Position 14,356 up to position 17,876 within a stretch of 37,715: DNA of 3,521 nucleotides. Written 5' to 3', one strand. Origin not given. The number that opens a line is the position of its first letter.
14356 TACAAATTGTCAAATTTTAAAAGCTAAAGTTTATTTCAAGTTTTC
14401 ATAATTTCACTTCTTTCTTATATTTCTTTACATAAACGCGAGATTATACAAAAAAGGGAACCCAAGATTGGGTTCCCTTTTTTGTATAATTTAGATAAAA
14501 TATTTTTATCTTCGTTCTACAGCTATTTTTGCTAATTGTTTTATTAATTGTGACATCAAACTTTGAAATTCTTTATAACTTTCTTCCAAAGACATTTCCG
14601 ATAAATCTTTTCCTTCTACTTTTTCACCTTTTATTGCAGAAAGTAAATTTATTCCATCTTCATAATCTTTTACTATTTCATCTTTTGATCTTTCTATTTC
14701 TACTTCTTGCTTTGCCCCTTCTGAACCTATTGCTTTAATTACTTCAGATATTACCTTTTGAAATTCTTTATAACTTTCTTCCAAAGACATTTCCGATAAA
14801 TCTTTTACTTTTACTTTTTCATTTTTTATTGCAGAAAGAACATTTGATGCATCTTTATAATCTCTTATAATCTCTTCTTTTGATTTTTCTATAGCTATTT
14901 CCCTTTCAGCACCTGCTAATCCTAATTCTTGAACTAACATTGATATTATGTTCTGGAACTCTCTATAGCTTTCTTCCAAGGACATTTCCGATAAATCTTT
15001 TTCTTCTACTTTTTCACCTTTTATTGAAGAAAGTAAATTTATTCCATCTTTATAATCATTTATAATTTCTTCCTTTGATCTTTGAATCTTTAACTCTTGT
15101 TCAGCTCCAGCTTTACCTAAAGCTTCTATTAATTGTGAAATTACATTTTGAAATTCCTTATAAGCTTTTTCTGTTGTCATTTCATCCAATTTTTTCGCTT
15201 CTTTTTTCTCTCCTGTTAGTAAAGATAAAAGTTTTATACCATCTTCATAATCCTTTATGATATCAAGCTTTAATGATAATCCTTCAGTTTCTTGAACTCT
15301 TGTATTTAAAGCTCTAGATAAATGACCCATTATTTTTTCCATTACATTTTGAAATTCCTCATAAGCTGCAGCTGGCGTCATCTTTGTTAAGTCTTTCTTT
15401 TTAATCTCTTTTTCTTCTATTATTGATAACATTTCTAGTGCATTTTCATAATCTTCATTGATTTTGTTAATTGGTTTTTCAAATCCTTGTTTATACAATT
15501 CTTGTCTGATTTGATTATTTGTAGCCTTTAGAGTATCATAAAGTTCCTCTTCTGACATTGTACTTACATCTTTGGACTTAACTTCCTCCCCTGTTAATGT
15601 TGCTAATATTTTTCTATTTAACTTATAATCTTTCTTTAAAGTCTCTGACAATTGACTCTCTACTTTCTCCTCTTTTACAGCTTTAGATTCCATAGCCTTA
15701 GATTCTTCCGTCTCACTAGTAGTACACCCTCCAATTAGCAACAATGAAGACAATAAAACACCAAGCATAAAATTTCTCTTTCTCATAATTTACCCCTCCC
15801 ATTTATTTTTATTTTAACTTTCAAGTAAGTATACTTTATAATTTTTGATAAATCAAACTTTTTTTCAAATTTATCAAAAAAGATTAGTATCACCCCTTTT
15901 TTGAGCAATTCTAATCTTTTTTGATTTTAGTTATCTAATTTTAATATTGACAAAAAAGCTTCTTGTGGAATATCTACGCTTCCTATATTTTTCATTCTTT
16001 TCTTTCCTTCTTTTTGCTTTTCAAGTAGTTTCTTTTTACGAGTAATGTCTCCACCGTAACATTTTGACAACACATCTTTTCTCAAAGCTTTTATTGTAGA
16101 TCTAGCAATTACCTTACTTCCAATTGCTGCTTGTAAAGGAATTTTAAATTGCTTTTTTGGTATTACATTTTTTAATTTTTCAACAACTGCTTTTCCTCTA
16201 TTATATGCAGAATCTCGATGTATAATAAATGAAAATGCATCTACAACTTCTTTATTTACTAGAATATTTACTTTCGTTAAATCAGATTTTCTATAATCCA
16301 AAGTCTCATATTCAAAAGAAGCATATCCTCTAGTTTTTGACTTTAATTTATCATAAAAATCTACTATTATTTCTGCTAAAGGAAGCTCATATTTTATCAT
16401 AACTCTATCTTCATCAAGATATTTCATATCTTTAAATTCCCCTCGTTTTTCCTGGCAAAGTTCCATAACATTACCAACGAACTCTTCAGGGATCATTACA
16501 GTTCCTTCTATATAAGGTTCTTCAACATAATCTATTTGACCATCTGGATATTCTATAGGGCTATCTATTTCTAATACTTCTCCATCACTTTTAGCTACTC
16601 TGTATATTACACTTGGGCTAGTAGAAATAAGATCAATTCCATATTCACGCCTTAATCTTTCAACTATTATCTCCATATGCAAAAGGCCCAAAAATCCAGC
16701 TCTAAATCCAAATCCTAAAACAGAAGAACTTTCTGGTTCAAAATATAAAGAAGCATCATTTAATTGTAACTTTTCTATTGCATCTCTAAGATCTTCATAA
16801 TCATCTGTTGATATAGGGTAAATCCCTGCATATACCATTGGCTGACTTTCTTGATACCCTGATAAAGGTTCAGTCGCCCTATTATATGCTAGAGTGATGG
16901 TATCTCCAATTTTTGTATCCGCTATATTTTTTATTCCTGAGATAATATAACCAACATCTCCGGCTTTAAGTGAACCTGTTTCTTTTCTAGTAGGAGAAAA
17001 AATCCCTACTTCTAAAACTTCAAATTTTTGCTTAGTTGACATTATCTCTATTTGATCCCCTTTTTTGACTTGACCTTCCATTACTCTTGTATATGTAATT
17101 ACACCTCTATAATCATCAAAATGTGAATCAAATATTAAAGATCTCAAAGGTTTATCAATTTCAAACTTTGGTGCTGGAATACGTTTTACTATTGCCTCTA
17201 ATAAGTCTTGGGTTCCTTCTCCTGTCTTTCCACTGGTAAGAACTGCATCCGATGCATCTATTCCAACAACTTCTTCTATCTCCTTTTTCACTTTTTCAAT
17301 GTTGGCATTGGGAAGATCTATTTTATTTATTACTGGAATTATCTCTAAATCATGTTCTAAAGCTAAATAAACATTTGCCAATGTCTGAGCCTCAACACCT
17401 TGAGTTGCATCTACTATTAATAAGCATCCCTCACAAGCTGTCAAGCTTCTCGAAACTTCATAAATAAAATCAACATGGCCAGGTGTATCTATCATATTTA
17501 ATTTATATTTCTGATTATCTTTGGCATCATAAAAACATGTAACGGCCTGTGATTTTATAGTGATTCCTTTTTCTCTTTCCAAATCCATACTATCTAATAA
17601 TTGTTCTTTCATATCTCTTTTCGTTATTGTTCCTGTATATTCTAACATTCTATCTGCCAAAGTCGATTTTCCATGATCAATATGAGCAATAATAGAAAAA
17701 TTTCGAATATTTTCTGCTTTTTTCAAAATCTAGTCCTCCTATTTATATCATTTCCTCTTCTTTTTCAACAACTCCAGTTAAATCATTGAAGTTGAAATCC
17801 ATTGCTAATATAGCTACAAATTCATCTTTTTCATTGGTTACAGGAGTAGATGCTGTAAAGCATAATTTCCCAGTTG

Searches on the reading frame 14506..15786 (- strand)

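Call 30: search_protein_families(library=pfam, proteins=[window:14506-15786:-], max_evalue=0.001)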
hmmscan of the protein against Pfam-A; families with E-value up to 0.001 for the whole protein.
window:14506-15786:- (426 aa): 3 families
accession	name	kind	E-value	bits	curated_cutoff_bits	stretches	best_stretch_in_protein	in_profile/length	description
PF16715.11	CDPS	-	5.1e-05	23.5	27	0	290-348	65-125/220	Cyclodipeptide synthase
PF07030.17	Phage_Mu_Gp36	-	0.00032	21.3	24.7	0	96-129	74-104/124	Bacteriophage Mu, Gp36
PF25639.1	DUF7943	-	0.00094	19.5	27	0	243-278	67-101/123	Domain of unknown function (DUF7943)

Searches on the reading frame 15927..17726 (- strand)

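Call 30: search_protein_families(library=pfam, proteins=[window:15927-17726:-], max_evalue=0.001)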
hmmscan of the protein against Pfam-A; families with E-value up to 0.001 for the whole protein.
window:15927-17726:- (599 aa): 7 families
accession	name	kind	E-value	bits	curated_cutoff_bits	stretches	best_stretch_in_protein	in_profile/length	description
PF00009.33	GTP_EFTU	-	1.3e-57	194.9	26.5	1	5-184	1-187/188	Elongation factor Tu GTP binding domain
PF06421.17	LepA_C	-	9e-50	167.7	29.7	1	490-596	1-107/107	GTP-binding protein LepA C-terminus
PF00679.30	EFG_C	-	4.4e-25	88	27.9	1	402-487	3-87/89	Elongation factor G C-terminus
PF03144.31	GTP_EFTU_D2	-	1.2e-13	51.7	30.3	1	208-278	1-73/73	Elongation factor Tu domain 2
PF14492.12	EFG_III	-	7.2e-07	29.6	27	1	295-367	3-72/75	Elongation Factor G, domain III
PF22042.2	EF-G_D2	-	1.7e-06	28.5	27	1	194-278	2-82/84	Elongation factor G domain 2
PF00735.24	Septin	-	0.00075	19.3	26.2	0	17-88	14-76/280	Septin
